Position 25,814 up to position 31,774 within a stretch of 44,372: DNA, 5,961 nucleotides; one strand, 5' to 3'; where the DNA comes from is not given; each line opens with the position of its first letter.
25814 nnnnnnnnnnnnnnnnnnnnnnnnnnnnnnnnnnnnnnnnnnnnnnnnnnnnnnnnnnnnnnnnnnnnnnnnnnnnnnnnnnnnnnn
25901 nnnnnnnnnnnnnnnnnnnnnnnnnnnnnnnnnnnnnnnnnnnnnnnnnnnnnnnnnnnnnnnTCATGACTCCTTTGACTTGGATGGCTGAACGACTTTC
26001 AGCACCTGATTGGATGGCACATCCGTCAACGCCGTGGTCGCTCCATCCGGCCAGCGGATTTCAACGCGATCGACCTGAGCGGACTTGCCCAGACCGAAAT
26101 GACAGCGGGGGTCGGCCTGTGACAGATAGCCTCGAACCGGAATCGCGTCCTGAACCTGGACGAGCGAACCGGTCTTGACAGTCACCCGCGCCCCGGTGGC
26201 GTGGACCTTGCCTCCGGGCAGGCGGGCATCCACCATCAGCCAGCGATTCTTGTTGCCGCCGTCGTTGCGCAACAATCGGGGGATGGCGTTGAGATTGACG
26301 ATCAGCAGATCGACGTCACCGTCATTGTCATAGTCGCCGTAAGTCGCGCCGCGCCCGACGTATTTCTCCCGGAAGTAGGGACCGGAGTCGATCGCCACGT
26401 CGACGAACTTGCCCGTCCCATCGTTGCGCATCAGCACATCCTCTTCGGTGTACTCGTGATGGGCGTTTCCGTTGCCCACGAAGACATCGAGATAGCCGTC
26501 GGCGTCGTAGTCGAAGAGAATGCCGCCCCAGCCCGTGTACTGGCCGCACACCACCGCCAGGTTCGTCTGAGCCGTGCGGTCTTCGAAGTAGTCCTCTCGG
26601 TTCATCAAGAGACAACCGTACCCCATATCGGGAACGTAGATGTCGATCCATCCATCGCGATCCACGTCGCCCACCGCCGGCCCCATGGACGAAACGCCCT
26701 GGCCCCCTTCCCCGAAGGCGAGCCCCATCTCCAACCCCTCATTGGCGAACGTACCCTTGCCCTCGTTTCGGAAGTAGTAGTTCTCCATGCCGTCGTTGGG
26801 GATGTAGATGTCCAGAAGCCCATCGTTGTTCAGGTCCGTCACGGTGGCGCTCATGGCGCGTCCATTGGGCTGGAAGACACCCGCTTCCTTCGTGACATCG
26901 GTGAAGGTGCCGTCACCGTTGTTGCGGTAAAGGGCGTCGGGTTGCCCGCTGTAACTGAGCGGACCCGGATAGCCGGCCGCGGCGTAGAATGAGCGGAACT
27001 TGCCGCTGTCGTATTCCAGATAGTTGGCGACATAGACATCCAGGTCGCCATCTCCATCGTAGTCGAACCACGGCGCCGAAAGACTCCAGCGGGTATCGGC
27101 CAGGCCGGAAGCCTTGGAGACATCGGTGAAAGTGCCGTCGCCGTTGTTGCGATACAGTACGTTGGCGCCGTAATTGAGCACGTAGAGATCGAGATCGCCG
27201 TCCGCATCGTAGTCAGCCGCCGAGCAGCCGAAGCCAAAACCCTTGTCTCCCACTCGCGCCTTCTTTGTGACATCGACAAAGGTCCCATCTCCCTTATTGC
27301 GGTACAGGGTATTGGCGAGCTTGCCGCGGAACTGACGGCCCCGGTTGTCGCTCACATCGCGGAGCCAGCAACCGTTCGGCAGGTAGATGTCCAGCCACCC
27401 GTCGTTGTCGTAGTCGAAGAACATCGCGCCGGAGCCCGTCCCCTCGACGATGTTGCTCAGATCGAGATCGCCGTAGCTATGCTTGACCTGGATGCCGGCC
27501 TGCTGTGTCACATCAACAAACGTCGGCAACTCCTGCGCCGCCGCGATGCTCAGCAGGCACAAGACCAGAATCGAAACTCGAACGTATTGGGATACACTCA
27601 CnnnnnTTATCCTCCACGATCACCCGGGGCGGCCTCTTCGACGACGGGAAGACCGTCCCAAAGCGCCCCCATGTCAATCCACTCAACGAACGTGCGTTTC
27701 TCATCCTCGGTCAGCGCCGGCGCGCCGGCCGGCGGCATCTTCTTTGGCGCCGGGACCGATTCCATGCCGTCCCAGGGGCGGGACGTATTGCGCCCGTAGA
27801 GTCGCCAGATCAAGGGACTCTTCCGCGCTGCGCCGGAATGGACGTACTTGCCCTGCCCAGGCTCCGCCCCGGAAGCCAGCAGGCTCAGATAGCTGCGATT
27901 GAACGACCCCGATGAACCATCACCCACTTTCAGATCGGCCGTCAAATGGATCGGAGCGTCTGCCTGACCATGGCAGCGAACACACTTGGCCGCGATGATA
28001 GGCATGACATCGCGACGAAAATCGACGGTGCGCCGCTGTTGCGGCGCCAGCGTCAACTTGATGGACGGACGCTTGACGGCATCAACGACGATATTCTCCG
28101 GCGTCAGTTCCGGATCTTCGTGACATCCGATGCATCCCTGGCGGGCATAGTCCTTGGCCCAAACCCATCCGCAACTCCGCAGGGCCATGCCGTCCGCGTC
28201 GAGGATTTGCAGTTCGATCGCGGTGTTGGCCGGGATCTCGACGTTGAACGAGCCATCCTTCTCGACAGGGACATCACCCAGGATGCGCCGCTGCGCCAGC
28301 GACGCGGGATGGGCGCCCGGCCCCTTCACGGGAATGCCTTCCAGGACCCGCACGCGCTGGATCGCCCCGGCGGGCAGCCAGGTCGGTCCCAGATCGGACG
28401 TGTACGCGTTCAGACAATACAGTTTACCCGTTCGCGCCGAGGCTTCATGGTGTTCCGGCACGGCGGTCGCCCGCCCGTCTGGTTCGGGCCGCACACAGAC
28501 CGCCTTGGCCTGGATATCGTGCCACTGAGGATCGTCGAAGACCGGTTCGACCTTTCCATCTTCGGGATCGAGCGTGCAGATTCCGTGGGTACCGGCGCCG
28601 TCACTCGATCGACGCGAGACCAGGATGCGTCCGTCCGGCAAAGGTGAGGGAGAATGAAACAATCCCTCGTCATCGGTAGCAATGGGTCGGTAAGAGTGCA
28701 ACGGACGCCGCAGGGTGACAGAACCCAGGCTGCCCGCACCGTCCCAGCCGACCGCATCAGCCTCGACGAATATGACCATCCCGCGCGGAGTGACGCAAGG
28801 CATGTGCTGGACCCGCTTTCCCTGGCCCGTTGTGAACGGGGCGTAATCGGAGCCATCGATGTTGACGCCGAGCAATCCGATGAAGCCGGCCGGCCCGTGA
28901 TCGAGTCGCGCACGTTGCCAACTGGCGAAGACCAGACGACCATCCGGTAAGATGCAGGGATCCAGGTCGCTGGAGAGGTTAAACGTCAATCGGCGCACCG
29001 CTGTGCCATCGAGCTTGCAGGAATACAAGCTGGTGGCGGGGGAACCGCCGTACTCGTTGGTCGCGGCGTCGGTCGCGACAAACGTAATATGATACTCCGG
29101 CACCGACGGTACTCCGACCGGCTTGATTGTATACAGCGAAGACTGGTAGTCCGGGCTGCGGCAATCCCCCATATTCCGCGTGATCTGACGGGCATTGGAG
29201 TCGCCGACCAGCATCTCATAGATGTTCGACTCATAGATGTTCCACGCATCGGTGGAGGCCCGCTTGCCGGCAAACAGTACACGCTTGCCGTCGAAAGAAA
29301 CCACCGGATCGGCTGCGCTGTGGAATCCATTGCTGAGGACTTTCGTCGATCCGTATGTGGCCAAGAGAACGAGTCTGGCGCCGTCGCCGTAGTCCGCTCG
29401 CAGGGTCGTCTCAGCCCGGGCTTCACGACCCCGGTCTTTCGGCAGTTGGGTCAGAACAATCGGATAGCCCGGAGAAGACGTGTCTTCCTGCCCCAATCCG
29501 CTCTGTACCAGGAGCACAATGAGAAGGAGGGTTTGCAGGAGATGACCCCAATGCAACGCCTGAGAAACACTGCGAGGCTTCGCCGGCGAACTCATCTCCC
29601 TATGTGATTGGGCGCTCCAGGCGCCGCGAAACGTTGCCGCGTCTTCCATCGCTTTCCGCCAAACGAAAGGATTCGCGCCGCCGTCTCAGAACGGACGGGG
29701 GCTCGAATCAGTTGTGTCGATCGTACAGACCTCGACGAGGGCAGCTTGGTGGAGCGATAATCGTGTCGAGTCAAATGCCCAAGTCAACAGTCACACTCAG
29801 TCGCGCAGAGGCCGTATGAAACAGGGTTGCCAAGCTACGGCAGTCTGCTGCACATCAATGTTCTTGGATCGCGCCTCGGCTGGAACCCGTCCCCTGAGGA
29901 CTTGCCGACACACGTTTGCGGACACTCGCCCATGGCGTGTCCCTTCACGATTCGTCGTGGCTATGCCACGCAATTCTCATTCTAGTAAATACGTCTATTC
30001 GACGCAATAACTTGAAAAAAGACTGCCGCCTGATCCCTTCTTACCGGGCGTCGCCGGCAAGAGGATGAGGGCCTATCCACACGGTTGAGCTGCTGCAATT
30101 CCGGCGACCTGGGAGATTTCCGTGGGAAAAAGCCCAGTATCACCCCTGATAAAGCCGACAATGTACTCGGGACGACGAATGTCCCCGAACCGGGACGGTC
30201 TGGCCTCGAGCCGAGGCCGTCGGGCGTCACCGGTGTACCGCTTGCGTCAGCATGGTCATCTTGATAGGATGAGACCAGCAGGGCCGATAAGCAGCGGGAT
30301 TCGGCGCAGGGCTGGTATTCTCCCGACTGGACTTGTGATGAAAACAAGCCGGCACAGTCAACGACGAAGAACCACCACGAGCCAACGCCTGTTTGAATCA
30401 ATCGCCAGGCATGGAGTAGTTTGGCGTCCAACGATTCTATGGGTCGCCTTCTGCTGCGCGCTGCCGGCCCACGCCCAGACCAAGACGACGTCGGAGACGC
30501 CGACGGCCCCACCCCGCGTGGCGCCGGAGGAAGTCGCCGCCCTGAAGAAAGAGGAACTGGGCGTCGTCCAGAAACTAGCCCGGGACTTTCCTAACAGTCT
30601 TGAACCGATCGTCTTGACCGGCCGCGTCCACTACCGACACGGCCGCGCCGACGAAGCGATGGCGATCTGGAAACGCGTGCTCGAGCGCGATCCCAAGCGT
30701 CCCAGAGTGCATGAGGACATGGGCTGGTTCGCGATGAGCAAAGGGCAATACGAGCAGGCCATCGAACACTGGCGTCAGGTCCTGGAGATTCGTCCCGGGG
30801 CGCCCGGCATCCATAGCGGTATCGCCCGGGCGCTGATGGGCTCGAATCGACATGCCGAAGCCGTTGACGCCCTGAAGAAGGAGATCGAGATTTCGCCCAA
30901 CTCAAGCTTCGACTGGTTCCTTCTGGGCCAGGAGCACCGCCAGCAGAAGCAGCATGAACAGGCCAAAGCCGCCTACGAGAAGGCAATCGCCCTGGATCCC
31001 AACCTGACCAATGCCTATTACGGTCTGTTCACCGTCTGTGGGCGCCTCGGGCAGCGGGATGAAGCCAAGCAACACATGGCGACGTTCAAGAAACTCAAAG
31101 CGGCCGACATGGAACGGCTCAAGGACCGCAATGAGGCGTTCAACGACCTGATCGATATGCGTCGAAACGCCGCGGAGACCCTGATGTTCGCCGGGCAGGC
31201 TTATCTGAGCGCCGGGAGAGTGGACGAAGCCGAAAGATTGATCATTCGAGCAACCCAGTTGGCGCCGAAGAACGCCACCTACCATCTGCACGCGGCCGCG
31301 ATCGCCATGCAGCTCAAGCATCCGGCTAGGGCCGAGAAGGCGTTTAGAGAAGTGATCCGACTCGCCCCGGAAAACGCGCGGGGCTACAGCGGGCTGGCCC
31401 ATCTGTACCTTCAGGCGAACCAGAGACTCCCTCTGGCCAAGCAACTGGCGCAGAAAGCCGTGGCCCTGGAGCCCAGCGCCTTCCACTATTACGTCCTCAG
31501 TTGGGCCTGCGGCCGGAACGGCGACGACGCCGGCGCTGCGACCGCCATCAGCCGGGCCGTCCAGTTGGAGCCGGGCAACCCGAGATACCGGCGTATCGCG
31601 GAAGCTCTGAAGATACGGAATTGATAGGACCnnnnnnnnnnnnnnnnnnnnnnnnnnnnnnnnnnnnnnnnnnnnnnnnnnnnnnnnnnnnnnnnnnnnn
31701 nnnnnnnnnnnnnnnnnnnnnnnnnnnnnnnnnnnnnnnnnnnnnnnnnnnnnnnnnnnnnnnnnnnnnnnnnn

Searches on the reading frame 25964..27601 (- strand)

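Call 8: search_protein_families(library=pfam, proteins=[window:25964-27601:-], max_evalue=0.001)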
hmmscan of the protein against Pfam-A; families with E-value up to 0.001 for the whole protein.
window:25964-27601:- (545 aa): 3 families
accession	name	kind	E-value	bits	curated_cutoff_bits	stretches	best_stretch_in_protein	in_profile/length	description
PF13517.12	FG-GAP_3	-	4.9e-50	168.4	26.9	5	130-191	1-61/61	FG-GAP-like repeat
PF07593.17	UnbV_ASPIC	-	1.1e-23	83.4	23.4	1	468-534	1-67/68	ASPIC and UnbV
PF01839.29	FG-GAP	-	8.7e-13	48.3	22.1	0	180-200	9-32/37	FG-GAP repeat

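Call 13: search_protein_families(library=ncbifam, proteins=[window:25964-27601:-], max_evalue=0.01)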
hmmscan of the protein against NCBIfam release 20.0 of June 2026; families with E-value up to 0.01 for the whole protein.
window:25964-27601:- (545 aa): 0 families

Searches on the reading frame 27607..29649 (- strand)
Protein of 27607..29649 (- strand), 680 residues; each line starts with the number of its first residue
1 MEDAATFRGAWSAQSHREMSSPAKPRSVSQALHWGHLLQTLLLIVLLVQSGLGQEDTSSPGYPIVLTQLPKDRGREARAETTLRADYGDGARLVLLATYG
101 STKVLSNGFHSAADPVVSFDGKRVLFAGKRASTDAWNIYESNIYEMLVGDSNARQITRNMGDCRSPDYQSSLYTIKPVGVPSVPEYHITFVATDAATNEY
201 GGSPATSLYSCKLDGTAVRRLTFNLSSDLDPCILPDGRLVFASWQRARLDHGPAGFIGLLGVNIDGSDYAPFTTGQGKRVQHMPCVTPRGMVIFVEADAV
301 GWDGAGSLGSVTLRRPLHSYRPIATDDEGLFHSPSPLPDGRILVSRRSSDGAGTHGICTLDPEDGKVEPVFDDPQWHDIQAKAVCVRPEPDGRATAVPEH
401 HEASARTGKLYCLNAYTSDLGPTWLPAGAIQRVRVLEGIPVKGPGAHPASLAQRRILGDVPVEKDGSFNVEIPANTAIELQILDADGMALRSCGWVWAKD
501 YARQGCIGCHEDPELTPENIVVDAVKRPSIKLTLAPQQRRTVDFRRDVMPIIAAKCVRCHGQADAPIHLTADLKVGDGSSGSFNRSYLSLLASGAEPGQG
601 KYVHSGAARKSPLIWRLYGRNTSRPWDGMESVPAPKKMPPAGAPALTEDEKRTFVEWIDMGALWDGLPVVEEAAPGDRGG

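Call 8: search_protein_families(library=pfam, proteins=[window:27607-29649:-], max_evalue=0.001)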
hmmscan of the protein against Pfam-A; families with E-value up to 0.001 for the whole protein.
window:27607-29649:- (680 aa): 2 families
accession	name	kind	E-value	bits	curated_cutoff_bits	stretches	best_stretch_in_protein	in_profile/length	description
PF18582.6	HZS_alpha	-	6e-21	75.2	26.6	1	445-511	31-98/98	Hydrazine synthase alpha subunit middle domain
PF07676.18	PD40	-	0.00011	22.5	20.9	0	218-243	1-27/38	WD40-like Beta Propeller Repeat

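Call 12: search_solved_structures(query=window:27607-29649:-, max_evalue=0.01, show_alignments=1)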
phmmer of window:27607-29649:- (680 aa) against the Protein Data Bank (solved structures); distinct sequences matched with E-value up to 0.01: 1.
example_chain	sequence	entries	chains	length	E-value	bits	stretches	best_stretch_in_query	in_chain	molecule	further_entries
5c2v_A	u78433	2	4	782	3.4e-53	184.5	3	531-669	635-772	HYDRAZINE SYNTHASE ALPHA SUBUNIT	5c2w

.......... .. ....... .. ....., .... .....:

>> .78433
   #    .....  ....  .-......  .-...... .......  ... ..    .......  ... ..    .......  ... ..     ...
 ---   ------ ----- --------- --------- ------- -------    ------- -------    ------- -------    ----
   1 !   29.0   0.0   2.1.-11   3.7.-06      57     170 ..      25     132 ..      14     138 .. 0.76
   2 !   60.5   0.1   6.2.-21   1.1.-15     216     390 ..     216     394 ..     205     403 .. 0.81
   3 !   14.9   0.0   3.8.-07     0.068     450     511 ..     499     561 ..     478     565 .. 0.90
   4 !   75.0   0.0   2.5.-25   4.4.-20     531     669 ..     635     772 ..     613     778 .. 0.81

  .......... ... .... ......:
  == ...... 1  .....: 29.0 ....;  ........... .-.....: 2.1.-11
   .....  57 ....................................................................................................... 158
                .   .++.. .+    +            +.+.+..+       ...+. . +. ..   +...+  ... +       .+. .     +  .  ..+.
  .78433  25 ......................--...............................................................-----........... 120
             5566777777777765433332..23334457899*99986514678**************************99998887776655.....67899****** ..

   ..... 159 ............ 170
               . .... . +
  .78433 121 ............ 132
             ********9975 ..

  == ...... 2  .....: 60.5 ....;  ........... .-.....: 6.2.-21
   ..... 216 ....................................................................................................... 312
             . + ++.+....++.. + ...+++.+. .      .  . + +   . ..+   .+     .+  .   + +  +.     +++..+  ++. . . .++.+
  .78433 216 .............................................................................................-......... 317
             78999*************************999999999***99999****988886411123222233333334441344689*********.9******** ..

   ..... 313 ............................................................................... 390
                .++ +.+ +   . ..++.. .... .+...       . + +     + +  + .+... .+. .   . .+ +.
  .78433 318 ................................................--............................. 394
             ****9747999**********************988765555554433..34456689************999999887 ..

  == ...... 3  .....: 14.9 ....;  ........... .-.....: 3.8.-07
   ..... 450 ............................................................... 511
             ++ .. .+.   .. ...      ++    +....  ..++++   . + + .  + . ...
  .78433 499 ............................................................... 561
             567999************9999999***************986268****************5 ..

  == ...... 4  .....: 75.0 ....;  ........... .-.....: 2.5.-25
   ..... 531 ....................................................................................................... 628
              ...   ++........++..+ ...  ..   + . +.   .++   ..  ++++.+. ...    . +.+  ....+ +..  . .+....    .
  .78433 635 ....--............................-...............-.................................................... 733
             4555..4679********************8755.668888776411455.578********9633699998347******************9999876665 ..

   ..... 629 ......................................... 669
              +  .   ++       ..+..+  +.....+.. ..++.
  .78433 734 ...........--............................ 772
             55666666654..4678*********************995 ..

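Call 13: search_protein_families(library=ncbifam, proteins=[window:27607-29649:-], max_evalue=0.01)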
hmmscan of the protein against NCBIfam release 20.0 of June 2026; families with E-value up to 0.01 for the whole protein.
window:27607-29649:- (680 aa): 2 families
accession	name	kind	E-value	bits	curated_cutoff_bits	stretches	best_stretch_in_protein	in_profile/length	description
NF052339.1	hydrazine_alpha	equivalog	4.6e-70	236.5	800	4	534-668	660-795/804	hydrazine synthase subunit alpha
TIGR02800.1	propeller_TolB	equivalog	0.00086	18.3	343.15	0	207-248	304-345/418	Tol-Pal system beta propeller repeat protein TolB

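Call 30: list_cluster_members(proteins=[P0001, window:27607-29649:-])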
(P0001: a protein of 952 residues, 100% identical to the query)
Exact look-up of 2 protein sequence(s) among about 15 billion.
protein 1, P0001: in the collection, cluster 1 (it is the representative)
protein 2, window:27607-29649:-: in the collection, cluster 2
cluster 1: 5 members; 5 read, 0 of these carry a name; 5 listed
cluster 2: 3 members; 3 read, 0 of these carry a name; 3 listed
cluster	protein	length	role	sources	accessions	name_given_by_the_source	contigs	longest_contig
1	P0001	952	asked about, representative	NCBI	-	-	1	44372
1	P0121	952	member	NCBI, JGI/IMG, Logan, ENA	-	-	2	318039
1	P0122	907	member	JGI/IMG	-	-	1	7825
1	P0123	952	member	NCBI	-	-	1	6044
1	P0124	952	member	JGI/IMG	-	-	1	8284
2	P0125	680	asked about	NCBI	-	-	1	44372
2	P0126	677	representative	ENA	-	-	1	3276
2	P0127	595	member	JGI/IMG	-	-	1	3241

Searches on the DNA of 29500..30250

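Call 63: search_rna_families(source=window, start=29500, end=30250, threshold=evalue, max_evalue=1)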
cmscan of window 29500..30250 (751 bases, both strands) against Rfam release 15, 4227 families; matches with E-value up to 1: 0.
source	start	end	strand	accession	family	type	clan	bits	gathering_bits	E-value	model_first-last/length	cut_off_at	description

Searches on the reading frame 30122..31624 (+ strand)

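Call 8: search_protein_families(library=pfam, proteins=[window:30122-31624:+], max_evalue=0.001)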
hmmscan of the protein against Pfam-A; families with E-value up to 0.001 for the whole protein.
window:30122-31624:+ (500 aa): 23 families
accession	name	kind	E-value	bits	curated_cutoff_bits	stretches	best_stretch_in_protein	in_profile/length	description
PF07719.23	TPR_2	-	1.3e-40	134.6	27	2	265-294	4-33/34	Tetratricopeptide repeat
PF14559.12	TPR_19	-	5.8e-33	113.5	25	3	204-253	1-50/68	Tetratricopeptide repeat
PF13181.12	TPR_8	-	8.7e-31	103.9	25.7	1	265-294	4-33/34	Tetratricopeptide repeat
PF00515.34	TPR_1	-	7e-30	102.1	27.8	2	265-294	4-33/34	Tetratricopeptide repeat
PF13414.12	TPR_11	-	8.7e-28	96.2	26.8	2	269-302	1-34/42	TPR repeat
PF13428.12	TPR_14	-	1.1e-26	91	23.5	0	353-393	3-43/44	Tetratricopeptide repeat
PF13432.12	TPR_16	-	4.4e-24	85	32.7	3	358-419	4-65/65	Tetratricopeptide repeat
PF13431.12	TPR_17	-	5.1e-21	73.6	24.4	0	284-317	1-34/34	Tetratricopeptide repeat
PF23914.1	TPR_CcmH_CycH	-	3.8e-20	72.7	42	2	250-328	38-116/158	Cytochrome c-type biogenesis protein H TPR domain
PF12895.13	ANAPC3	-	2.4e-15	57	27.2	0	346-410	18-81/82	Anaphase-promoting complex, cyclosome, subunit 3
PF13174.12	TPR_6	-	1.8e-13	50.6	26.3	0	166-192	6-32/33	Tetratricopeptide repeat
PF13424.12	TPR_12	-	2e-12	47.6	30.1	0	203-258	12-75/77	Tetratricopeptide repeat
PF24575.1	TPR_Slam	-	5.9e-11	43.2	35.2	1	202-249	55-102/104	Surface lipoprotein assembly modifier, N-terminal TPR repeats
PF13429.12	TPR_15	-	4.1e-10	40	26.2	0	258-329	143-213/280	Tetratricopeptide repeat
PF13176.12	TPR_7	-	3.2e-08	33.5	27.9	0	354-381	2-29/36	Tetratricopeptide repeat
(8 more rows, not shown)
